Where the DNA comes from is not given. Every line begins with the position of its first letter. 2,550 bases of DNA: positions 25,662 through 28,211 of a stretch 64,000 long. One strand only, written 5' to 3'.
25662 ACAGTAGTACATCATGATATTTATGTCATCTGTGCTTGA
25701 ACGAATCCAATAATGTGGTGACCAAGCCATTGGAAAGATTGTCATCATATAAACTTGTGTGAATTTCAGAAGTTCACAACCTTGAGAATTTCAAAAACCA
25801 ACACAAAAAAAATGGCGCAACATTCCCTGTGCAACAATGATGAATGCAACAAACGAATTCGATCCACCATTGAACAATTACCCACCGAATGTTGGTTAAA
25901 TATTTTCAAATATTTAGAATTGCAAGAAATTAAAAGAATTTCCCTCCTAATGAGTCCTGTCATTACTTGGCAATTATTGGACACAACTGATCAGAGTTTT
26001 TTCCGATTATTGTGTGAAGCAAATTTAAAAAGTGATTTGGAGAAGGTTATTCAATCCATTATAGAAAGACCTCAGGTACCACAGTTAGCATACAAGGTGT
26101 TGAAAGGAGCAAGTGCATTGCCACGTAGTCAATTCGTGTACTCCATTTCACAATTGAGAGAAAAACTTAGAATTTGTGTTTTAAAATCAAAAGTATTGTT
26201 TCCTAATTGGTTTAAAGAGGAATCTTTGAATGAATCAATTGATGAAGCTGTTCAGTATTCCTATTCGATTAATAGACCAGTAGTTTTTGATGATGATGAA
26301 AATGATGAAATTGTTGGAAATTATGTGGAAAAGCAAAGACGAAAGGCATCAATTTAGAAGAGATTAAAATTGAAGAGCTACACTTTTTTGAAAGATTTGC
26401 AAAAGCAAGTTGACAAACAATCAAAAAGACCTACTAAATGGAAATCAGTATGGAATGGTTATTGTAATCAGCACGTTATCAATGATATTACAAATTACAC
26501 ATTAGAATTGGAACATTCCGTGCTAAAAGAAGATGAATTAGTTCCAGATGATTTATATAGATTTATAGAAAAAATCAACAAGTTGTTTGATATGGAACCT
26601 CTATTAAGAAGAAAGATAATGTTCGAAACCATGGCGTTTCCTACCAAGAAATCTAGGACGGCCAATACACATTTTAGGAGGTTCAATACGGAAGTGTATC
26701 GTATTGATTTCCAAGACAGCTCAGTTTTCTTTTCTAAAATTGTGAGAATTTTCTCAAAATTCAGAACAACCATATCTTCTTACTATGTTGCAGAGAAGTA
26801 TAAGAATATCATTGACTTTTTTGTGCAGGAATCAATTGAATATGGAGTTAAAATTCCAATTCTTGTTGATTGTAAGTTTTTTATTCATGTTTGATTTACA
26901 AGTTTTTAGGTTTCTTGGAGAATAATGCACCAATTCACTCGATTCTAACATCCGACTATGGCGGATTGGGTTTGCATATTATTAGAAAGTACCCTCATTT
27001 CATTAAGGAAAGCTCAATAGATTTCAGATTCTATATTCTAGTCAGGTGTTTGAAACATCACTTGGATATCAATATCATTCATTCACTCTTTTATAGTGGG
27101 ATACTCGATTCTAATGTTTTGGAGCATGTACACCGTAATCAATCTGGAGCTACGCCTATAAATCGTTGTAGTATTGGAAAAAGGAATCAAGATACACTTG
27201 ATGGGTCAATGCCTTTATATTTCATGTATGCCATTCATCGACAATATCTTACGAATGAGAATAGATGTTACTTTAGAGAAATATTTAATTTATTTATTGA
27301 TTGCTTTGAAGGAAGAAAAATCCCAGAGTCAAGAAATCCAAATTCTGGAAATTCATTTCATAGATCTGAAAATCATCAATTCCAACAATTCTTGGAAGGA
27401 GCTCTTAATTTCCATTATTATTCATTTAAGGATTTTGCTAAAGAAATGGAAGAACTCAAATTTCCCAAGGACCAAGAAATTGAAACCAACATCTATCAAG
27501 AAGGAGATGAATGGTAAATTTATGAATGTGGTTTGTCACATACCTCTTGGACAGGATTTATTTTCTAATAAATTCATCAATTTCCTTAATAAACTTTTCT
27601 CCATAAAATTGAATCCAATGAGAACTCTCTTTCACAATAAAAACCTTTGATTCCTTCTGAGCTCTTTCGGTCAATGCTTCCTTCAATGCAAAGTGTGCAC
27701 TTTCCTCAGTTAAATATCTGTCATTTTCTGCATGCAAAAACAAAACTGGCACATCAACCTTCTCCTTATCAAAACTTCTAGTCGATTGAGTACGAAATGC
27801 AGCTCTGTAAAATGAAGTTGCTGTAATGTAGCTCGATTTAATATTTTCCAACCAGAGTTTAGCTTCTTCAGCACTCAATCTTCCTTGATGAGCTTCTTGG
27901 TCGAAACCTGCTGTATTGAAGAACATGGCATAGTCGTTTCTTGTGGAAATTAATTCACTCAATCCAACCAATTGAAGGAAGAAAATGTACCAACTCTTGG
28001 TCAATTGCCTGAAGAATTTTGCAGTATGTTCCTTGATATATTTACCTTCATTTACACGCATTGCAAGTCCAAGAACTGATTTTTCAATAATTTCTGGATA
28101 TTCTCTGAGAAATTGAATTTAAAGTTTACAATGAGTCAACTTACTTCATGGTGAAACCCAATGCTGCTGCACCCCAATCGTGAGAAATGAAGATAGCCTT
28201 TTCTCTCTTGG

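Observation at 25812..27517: F-box gene interrupted by a single in-frame TAG with about 570 further codons open in the same frame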

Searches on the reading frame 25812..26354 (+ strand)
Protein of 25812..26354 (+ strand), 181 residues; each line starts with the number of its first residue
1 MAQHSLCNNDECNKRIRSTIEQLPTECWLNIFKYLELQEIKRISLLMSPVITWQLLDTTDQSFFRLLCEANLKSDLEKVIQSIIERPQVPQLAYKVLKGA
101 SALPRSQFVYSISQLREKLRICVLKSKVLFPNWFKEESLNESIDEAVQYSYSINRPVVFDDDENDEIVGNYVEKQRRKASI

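Call 7: search_protein_families(library=pfam, proteins=[window:25812-26354:+], max_evalue=0.1)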
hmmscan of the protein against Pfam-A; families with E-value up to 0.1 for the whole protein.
window:25812-26354:+ (181 aa): 5 families
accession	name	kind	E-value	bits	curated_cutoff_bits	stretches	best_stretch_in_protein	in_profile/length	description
PF00646.38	F-box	-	0.00028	21.1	20.5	1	20-45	1-26/43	F-box domain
PF12937.12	F-box-like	-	0.0011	19.1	24.3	1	20-45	1-26/47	F-box-like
PF00964.22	Elicitin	-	0.043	14.3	25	1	4-31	43-70/88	Elicitin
PF09372.15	PRANC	-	0.066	14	25.8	0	9-44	63-96/97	PRANC domain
PF25651.1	Baculo_P15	-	0.074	13.8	27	0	69-154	19-100/120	Baculovirus putative 15 kDa capsid protein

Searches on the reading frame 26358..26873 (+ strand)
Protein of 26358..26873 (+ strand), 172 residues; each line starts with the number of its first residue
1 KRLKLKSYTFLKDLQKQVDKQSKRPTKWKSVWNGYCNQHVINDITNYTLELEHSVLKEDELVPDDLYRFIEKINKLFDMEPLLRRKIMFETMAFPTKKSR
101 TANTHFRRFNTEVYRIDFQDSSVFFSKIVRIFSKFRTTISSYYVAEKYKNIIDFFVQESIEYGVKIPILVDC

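Call 7: search_protein_families(library=pfam, proteins=[window:26358-26873:+], max_evalue=0.1)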
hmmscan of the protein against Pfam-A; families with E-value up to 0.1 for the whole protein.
window:26358-26873:+ (172 aa): 0 families

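Call 40: find_homologous_proteins(query=window:26358-26871:+, max_evalue=0.001)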
Query window:26358-26871:+: 23 candidates shared short words with the query, none scored E <= 0.001.

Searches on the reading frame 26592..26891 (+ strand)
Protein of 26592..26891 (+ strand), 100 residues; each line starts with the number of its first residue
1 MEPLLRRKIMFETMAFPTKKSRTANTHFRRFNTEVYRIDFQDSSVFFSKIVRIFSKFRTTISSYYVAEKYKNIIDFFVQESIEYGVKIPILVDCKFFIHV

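Call 51: list_cluster_members(proteins=[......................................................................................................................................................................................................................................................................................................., window:26592-26891:+, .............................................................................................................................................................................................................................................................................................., window:26619-26891:+, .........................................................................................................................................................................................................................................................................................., window:26631-26891:+, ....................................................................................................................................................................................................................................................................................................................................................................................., window:27209-27514:+, window:26370-26891:+, window:26891-27514:+])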
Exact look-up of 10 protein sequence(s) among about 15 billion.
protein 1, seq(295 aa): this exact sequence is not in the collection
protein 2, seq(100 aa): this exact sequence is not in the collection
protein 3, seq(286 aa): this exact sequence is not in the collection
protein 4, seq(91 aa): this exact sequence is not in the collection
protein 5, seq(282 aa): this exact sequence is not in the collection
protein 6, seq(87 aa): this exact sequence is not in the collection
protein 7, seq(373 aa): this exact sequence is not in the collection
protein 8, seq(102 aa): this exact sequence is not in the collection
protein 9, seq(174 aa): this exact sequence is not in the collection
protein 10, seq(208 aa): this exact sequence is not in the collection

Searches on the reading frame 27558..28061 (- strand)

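Call 7: search_protein_families(library=pfam, proteins=[window:27558-28061:-], max_evalue=0.1)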
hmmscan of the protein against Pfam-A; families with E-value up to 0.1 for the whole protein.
window:27558-28061:- (167 aa): 5 families
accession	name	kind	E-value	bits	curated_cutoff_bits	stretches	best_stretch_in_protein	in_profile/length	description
PF12146.15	Hydrolase_4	-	0.0024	17.7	27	1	81-141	169-225/239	Serine aminopeptidase, S33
PF00326.27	Peptidase_S9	-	0.0063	16.5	22.6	1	88-163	128-204/213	Prolyl oligopeptidase family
PF08840.17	BAAT_C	-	0.03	14.8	20.9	1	89-151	99-161/210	BAAT / Acyl-CoA thioester hydrolase C terminal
PF00561.26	Abhydrolase_1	-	0.042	14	25.8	1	87-154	200-244/245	alpha/beta hydrolase fold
PF01738.24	DLH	-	0.084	12.9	21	0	83-142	126-180/217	Dienelactone hydrolase family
